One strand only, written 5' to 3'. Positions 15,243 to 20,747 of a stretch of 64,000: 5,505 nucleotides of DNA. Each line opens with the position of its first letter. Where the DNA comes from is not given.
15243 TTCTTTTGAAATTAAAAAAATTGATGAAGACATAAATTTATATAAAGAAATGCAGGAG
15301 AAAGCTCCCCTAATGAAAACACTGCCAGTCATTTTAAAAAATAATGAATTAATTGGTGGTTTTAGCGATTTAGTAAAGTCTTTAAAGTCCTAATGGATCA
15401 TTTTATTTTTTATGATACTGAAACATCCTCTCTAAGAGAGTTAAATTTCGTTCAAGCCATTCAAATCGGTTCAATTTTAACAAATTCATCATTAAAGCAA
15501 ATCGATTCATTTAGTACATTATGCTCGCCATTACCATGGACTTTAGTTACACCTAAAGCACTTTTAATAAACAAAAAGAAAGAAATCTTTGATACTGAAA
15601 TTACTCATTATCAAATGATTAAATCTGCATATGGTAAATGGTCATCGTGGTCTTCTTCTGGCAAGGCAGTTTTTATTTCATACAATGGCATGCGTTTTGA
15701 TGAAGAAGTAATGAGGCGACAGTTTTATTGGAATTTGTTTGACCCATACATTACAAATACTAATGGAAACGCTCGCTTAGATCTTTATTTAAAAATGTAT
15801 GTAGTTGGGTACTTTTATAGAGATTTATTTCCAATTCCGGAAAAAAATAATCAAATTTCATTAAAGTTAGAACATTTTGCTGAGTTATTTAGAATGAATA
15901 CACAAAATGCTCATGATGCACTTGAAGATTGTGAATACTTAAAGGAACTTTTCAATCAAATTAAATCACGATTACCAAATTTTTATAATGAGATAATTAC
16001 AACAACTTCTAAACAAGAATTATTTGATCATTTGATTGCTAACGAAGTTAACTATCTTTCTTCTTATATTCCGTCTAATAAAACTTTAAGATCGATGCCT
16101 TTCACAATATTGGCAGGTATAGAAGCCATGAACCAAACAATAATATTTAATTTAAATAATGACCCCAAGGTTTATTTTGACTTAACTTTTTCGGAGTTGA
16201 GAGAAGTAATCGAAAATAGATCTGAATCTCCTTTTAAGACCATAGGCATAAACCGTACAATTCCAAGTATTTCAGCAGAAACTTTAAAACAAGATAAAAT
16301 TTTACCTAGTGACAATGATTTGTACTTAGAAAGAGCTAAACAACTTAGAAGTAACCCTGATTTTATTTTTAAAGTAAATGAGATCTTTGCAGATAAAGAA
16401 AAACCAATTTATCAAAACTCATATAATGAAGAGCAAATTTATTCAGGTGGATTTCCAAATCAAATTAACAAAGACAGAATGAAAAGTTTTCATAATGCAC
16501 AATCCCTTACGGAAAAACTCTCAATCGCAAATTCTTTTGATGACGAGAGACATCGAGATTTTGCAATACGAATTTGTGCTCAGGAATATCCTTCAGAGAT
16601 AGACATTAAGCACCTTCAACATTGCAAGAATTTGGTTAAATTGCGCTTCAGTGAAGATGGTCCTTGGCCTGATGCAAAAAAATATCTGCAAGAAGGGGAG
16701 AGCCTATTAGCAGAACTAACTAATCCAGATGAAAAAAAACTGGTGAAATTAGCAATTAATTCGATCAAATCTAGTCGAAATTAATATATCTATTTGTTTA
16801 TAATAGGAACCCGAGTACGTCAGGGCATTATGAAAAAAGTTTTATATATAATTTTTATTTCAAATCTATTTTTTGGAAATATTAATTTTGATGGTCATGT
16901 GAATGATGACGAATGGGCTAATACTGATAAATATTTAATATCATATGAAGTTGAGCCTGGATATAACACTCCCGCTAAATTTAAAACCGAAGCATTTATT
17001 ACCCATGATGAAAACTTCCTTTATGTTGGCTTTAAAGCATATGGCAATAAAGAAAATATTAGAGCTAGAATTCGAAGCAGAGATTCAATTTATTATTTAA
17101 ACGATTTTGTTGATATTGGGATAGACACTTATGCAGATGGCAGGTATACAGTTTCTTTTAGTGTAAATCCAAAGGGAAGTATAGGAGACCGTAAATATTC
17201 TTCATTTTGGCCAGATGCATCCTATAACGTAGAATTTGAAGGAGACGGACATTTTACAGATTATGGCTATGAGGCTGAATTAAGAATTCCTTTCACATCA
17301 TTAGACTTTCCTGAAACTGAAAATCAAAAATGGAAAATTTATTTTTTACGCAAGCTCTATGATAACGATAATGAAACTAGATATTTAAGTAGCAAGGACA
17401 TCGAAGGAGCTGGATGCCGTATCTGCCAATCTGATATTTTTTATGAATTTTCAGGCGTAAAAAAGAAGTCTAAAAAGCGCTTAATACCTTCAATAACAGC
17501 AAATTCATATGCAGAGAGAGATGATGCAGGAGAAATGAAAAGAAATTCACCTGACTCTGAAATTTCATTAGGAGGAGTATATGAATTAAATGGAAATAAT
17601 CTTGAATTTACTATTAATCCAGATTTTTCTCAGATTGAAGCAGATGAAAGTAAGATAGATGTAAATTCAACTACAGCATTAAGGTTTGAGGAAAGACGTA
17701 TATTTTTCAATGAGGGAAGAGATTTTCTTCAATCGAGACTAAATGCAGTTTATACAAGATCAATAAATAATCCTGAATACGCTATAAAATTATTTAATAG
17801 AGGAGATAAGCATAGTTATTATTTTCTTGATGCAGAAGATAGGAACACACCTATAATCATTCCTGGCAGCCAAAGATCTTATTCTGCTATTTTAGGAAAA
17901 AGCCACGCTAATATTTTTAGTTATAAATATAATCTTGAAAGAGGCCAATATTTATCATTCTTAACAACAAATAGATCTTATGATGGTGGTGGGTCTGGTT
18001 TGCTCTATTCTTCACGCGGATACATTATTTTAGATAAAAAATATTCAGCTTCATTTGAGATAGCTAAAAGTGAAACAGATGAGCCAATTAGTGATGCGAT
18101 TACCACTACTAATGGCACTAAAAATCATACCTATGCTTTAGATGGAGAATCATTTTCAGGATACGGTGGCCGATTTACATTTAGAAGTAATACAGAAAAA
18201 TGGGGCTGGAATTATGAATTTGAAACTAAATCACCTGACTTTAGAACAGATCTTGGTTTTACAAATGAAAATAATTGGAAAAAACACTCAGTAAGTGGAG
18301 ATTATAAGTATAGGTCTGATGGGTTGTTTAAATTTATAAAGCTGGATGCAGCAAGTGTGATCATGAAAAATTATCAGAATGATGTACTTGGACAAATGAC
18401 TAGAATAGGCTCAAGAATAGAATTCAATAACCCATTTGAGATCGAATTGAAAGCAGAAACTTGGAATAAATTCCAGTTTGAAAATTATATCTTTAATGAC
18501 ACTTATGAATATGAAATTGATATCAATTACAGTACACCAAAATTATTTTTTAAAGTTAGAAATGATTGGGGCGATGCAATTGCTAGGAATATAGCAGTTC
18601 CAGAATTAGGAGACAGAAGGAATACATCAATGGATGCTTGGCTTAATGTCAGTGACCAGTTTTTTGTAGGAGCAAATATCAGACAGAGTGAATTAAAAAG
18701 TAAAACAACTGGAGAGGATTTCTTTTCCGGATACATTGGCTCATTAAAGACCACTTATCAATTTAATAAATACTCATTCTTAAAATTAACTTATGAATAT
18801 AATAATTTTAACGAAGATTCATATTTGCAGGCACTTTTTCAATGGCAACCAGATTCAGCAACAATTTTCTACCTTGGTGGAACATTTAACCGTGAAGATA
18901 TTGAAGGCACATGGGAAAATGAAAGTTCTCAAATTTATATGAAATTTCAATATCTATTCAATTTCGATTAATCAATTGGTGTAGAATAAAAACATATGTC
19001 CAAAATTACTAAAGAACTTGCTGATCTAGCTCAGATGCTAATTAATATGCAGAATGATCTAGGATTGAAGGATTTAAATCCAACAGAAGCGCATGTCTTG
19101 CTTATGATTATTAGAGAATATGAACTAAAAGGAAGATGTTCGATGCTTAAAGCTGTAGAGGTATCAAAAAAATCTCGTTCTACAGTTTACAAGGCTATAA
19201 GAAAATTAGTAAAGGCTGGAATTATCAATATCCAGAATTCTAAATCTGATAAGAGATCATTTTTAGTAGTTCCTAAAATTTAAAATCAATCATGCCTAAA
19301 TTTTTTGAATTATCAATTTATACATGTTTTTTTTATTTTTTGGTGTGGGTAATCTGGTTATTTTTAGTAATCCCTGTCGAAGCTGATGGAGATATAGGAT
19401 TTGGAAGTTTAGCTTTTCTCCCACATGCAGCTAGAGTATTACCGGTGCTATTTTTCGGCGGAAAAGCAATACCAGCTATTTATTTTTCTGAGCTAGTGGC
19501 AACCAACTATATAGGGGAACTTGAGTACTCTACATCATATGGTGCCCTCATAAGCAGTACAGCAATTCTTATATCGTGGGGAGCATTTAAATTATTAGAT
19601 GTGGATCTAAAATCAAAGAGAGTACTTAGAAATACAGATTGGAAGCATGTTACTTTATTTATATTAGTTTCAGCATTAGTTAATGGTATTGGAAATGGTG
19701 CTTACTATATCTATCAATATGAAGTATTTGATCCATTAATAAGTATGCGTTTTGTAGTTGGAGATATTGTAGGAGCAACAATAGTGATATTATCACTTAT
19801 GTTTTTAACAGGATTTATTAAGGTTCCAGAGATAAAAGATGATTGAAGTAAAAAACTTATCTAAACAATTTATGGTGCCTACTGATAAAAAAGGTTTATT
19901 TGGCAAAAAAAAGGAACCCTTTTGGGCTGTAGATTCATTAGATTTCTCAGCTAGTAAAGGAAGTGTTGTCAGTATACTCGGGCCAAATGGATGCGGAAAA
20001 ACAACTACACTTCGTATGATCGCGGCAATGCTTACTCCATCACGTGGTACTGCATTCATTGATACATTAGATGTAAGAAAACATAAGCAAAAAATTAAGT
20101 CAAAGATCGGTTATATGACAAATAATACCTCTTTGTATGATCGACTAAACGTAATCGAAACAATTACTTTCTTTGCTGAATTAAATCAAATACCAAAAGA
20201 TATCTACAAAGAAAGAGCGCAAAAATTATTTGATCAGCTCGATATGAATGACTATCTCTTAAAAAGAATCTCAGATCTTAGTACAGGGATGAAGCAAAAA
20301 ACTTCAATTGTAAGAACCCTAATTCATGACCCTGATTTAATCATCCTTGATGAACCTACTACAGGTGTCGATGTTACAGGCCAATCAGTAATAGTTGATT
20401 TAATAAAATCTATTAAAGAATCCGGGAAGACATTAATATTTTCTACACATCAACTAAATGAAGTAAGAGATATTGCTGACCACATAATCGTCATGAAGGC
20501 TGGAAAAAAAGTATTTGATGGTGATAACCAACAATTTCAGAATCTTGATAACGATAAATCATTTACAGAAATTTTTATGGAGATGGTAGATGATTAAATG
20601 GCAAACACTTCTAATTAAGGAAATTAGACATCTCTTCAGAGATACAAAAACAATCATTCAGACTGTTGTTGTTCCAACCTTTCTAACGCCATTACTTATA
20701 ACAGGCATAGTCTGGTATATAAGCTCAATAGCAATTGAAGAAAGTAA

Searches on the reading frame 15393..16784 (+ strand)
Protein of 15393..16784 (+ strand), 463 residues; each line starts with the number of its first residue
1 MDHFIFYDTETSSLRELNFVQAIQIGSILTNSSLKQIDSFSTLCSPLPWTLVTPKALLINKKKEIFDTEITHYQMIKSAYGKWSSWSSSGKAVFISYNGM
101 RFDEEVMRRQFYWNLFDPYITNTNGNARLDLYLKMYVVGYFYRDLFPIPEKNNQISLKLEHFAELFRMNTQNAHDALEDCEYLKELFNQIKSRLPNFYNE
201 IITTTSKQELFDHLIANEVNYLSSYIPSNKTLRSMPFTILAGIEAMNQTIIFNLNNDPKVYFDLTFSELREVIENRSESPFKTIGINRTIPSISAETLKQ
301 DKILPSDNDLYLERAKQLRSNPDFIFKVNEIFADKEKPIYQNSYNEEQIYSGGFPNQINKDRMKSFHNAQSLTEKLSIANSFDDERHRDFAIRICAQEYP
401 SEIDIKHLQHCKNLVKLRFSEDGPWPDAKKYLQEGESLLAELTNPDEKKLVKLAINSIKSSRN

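Call 78: search_protein_families(library=pfam, proteins=[window:15393-16784:+], max_evalue=0.0001)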
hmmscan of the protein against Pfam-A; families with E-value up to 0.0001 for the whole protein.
window:15393-16784:+ (463 aa): 2 families
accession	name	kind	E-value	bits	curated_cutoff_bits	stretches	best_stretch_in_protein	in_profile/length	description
PF08411.15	Exonuc_X-T_C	-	7.8e-17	61.7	27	1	217-450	16-259/269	Exonuclease C-terminal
PF00929.31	RNase_T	-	2.6e-06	28.5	24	1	5-187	1-164/164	Exonuclease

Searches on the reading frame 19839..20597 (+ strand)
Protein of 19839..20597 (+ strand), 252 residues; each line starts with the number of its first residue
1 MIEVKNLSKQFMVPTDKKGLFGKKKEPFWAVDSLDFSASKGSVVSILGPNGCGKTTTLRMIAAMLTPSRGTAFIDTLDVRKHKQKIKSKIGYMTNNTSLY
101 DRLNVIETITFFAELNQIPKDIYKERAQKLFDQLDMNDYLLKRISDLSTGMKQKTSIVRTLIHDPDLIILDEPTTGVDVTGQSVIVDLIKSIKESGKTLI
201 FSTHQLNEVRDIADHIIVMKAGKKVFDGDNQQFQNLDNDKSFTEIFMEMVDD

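Call 79: search_protein_families(library=pfam, proteins=[window:19839-20597:+], max_evalue=0.0001)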
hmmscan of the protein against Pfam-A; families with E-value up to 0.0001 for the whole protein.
window:19839-20597:+ (252 aa): 5 families
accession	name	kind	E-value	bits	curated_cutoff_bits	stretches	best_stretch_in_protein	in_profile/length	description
PF00005.33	ABC_tran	-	2.9e-30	106.1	25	1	32-175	2-137/137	ABC transporter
PF13304.12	AAA_21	-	1.9e-12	48.3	27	1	80-208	149-302/304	AAA domain, putative AbiEii toxin, Type IV TA system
PF13175.12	AAA_15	-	2.5e-06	27.8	32.1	0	43-155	25-130/374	AAA ATPase domain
PF13476.12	AAA_23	-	3.9e-05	24.8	27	0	34-152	15-87/201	AAA domain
PF25199.1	nSTAND_NTPase5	-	5.8e-05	23.4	34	0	38-70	38-71/145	Novel STAND NTPase 5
